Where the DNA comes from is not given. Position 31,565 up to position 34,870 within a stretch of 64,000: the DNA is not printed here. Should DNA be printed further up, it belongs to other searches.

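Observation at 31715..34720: About 1000-aa HdrA variant with two thioredoxin-reductase-like FAD modules and an internalised N-domain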

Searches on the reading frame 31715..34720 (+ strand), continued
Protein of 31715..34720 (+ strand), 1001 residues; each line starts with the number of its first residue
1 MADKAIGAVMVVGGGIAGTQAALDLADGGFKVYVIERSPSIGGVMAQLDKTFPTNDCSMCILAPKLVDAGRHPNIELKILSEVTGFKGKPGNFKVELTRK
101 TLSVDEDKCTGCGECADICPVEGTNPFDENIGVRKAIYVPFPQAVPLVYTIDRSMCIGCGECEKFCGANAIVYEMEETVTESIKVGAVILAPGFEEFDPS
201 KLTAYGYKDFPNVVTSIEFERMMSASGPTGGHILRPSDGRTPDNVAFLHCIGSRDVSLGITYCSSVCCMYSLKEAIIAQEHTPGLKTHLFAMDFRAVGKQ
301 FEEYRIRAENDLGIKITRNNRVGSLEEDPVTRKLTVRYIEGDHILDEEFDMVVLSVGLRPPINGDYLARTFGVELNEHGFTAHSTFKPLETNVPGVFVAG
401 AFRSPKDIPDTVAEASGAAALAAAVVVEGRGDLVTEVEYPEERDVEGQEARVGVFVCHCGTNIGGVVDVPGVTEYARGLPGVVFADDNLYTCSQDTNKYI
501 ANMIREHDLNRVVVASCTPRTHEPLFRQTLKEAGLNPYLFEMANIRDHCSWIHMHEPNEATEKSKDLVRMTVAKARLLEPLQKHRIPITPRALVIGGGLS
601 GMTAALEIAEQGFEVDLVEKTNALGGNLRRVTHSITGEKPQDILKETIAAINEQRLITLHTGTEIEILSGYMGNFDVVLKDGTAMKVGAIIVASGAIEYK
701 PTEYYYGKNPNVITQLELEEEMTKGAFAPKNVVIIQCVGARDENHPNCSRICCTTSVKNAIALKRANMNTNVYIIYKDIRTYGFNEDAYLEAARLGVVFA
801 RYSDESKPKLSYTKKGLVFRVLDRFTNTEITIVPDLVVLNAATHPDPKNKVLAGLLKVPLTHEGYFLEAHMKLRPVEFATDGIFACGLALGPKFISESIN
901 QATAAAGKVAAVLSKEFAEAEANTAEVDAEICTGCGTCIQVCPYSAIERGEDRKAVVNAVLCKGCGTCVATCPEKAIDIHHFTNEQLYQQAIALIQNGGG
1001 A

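Call 46: fold_search(model_id=the predicted structure, library=pdb)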
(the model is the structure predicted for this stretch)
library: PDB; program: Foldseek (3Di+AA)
matches with E <= 10: 1927; with E <= 0.001: 1058
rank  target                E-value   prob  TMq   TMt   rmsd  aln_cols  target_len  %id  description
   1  5odc_A                2.8e-56  1.00  0.51  0.76   4.5       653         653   38  Heterodisulfide reductase / [NiFe]-hydrogenase complex from Methanothermococcus thermolithotrophicus at 2.3 A resoluti (released 2017-08-30)
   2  8rvy_A                5.6e-56  1.00  0.40  0.60   9.1       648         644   37  CryoEM structure of the Elp-Hdr complex of Methanothermobacter marburgensis state 1 (composite structure) (released 2025-05-14)
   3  5odh_A                9.6e-56  1.00  0.51  0.76   4.1       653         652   37  Heterodisulfide reductase / [NiFe]-hydrogenase complex from Methanothermococcus thermolithotrophicus soaked with heter (released 2017-08-30)
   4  5odi_A                1.3e-55  1.00  0.50  0.76   4.5       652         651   38  Heterodisulfide reductase / [NiFe]-hydrogenase complex from Methanothermococcus thermolithotrophicus cocrystallized wi (released 2017-08-30)
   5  8rvu_A                2.2e-55  1.00  0.48  0.72   5.1       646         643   37  CryoEM structure of the Elp-Hdr complex of Methanothermobacter marburgensis state 2 (composite structure) (released 2025-05-14)
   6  7bkb_A                1.5e-52  1.00  0.49  0.72   4.3       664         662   33  Formate dehydrogenase - heterodisulfide reductase - formylmethanofuran dehydrogenase complex from Methanospirillum hun (released 2021-09-29)
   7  8rwn_A                6.3e-52  1.00  0.42  0.97   1.3       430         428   49  CryoEM structure of the Hdr(ABC)2 subunits of the Elp-Hdr complex of Methanothermobacter marburgensis (released 2025-05-14)
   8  8rvu_a                1.3e-51  1.00  0.42  0.96   1.3       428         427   49  CryoEM structure of the Elp-Hdr complex of Methanothermobacter marburgensis state 2 (composite structure) (released 2025-05-14)
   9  7bkd_A                3.2e-50  1.00  0.41  0.59   7.9       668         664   32  Formate dehydrogenase - heterodisulfide reductase - formylmethanofuran dehydrogenase complex from Methanospirillum hun (released 2021-09-29)
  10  7bke_A                3.0e-47  1.00  0.42  0.92   1.5       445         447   46  Formate dehydrogenase - heterodisulfide reductase - formylmethanofuran dehydrogenase complex from Methanospirillum hun (released 2021-09-29)
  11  7bkd_a                1.3e-46  1.00  0.42  0.92   3.0       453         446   45  Formate dehydrogenase - heterodisulfide reductase - formylmethanofuran dehydrogenase complex from Methanospirillum hun (released 2021-09-29)
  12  6tjr_A                9.1e-28  1.00  0.31  0.89   2.0       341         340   28  Structure of HdrA-like subunit from Hyphomicrobium denitrificans (released 2020-08-19)
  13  3cty_A                1.1e-15  1.00  0.24  0.70   4.7       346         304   18  Crystal structure of T. acidophilum thioredoxin reductase (released 2009-02-24)
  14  5jfc_L                8.3e-15  1.00  0.24  0.48  13.1       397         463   17  NADH-dependent Ferredoxin:NADP Oxidoreductase (NfnI) from Pyrococcus furiosus (released 2017-04-12)
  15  3cty_B                9.8e-15  1.00  0.24  0.69   4.8       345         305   18  Crystal structure of T. acidophilum thioredoxin reductase (released 2009-02-24)
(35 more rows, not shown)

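Call 49: search_protein_families(library=pfam, proteins=[L066:3989-4597:+, L066:4646-5503:+, L066:5524-9969:+, L066:9956-13012:+, L066:13498-14616:+, L066:14976-16019:+, L066:16156-17205:+, L066:17227-18402:+], max_evalue=0.000001)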
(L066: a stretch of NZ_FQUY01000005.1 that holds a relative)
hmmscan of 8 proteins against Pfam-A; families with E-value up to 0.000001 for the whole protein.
L066:3989-4597:+ (202 aa): 3 families
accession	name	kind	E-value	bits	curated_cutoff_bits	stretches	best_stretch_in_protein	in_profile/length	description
PF13183.11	Fer4_8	-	9.3e-10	39.3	27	1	43-105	1-68/68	4Fe-4S dicluster domain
PF13534.11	Fer4_17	-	1.6e-09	38.6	22.2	1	46-105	1-60/61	4Fe-4S dicluster domain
PF13187.11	Fer4_9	-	1.7e-07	31.6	27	1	46-104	1-50/52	4Fe-4S dicluster domain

L066:4646-5503:+ (285 aa): 1 family
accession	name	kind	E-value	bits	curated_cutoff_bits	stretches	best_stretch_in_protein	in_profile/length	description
PF02754.22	CCG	-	3.7e-21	75.5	20.6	2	144-233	1-84/85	Cysteine-rich domain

L066:5524-9969:+ (1481 aa): 21 families
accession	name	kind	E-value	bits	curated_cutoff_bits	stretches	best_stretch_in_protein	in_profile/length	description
PF07992.20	Pyr_redox_2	-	4.8e-58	197.3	26.1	2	257-551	2-291/291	Pyridine nucleotide-disulphide oxidoreductase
PF13450.12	NAD_binding_8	-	1.7e-28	99.1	21.9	2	260-295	1-36/68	NAD(P)-binding Rossmann-like domain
PF13738.12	Pyr_redox_3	-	3.3e-27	96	30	1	386-535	164-305/305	Pyridine nucleotide-disulphide oxidoreductase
PF00070.33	Pyr_redox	-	3e-22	79.4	22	1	388-461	1-79/82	Pyridine nucleotide-disulphide oxidoreductase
PF12831.13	FAD_oxidored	-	2.3e-21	77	27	1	1072-1110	2-40/416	FAD dependent oxidoreductase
PF01266.30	DAO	-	1.1e-19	71.6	27.9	0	257-287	1-31/353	FAD dependent oxidoreductase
PF14691.11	Fer4_20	-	1.5e-19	70.3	25.8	1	162-241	30-112/113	Dihydroprymidine dehydrogenase domain II, 4Fe-4S cluster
PF00890.30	FAD_binding_2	-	5.1e-17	62.6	20.4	0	1072-1108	2-37/414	FAD binding domain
PF01946.23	Thi4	-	6e-14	52.3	26.2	0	257-295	19-58/235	Thi4 family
PF03486.20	HI0933_like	-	5.1e-11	42.9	50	0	1071-1105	2-36/244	HI0933-like protein Rossmann domain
PF12838.12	Fer4_7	-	7.6e-11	42.7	27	1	1417-1462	2-52/52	4Fe-4S dicluster domain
PF13241.12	NAD_binding_7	-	8.2e-11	42.8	22.1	0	386-436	7-61/104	Putative NAD(P)-binding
PF01262.27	AlaDh_PNT_C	-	1.7e-10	41.1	23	0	387-421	29-63/214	Alanine dehydrogenase/PNT, C-terminal domain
PF01494.25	FAD_binding_3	-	1.8e-10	41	22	0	257-290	3-36/349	FAD binding domain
PF01593.30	Amino_oxidase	-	1.2e-09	38.5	19.8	0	266-294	2-30/443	Flavin containing amine oxidoreductase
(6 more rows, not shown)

L066:9956-13012:+ (1018 aa): 21 families
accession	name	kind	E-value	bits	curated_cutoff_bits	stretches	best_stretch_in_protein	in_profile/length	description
PF07992.20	Pyr_redox_2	-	6.3e-31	108.3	26.1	2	609-721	3-114/291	Pyridine nucleotide-disulphide oxidoreductase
PF12831.13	FAD_oxidored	-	1.1e-18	68.2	27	2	610-668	3-64/416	FAD dependent oxidoreductase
PF13450.12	NAD_binding_8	-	3.2e-18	66.2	21.9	1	611-653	1-41/68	NAD(P)-binding Rossmann-like domain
PF00037.32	Fer4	-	1.1e-17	63.4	21.1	1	948-967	3-22/24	4Fe-4S binding domain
PF00890.30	FAD_binding_2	-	6.1e-17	62.4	20.4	1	609-644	2-37/414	FAD binding domain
PF01266.30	DAO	-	9.8e-17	61.9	27.9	1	21-56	2-38/353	FAD dependent oxidoreductase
PF12838.12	Fer4_7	-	4.5e-15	56.3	27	2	953-998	2-52/52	4Fe-4S dicluster domain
PF13738.12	Pyr_redox_3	-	7.8e-13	48.8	30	1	606-718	164-269/305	Pyridine nucleotide-disulphide oxidoreductase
PF12797.12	Fer4_2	-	5.8e-11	42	24.5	0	115-133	4-22/22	4Fe-4S binding domain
PF12798.12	Fer4_3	-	3.4e-10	40.4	27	0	953-967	1-15/15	4Fe-4S binding domain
PF13187.11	Fer4_9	-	3.4e-10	40.2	27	1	953-998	2-51/52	4Fe-4S dicluster domain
PF12837.12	Fer4_6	-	5.3e-10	39.2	25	0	118-134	6-22/24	4Fe-4S binding domain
PF01134.28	GIDA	-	8.9e-10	38.6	22.1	0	610-642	3-36/391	Glucose inhibited division protein A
PF13484.11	Fer4_16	-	1.1e-09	39.4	30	0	120-186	1-65/66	4Fe-4S double cluster binding domain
PF03486.20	HI0933_like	-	1.6e-09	38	50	0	609-642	3-36/244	HI0933-like protein Rossmann domain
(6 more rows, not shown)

L066:13498-14616:+ (372 aa): 2 families
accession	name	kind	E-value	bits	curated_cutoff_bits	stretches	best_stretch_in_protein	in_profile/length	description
PF13534.11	Fer4_17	-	2.1e-09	38.2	22.2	0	263-325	5-60/61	4Fe-4S dicluster domain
PF13183.11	Fer4_8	-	9e-08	33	27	1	246-325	3-68/68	4Fe-4S dicluster domain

L066:14976-16019:+ (347 aa): 1 family
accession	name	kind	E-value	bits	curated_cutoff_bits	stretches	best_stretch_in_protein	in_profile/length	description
PF04041.19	Glyco_hydro_130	-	4.9e-56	190.4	26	1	50-337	24-319/320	beta-1,4-mannooligosaccharide phosphorylase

L066:16156-17205:+ (349 aa): 5 families
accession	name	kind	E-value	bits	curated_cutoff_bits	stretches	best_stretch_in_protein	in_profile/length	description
PF00483.29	NTP_transferase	-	4.2e-54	184.1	21.2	1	4-234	1-243/245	Nucleotidyl transferase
PF25084.1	LbH_EIF2B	-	3e-14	53.3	54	1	250-336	4-89/105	EIF2B subunit epsilon LbH domain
PF00132.30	Hexapep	-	1.4e-11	44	27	1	253-283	5-35/36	Bacterial transferase hexapeptide (six repeats)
PF12804.13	NTP_transf_3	-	4.1e-08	34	27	1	5-68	1-57/160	MobA-like NTP transferase domain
PF24894.1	Hexapep_GlmU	-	4.3e-07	30.4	23.3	0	287-343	20-75/104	GlmU-like, C-terminal hexapeptide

L066:17227-18402:+ (391 aa): 3 families
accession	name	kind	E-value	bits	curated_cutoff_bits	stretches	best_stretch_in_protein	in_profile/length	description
PF00534.26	Glycos_transf_1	-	9.4e-18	64.8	26.4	1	180-356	2-168/172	Glycosyl transferases group 1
PF13692.12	Glyco_trans_1_4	-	1.6e-14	54.8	27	1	193-346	2-142/142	Glycosyl transferases group 1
PF13439.12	Glyco_transf_4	-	1.1e-10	42.2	28.5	1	22-172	3-166/170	Glycosyltransferase Family 4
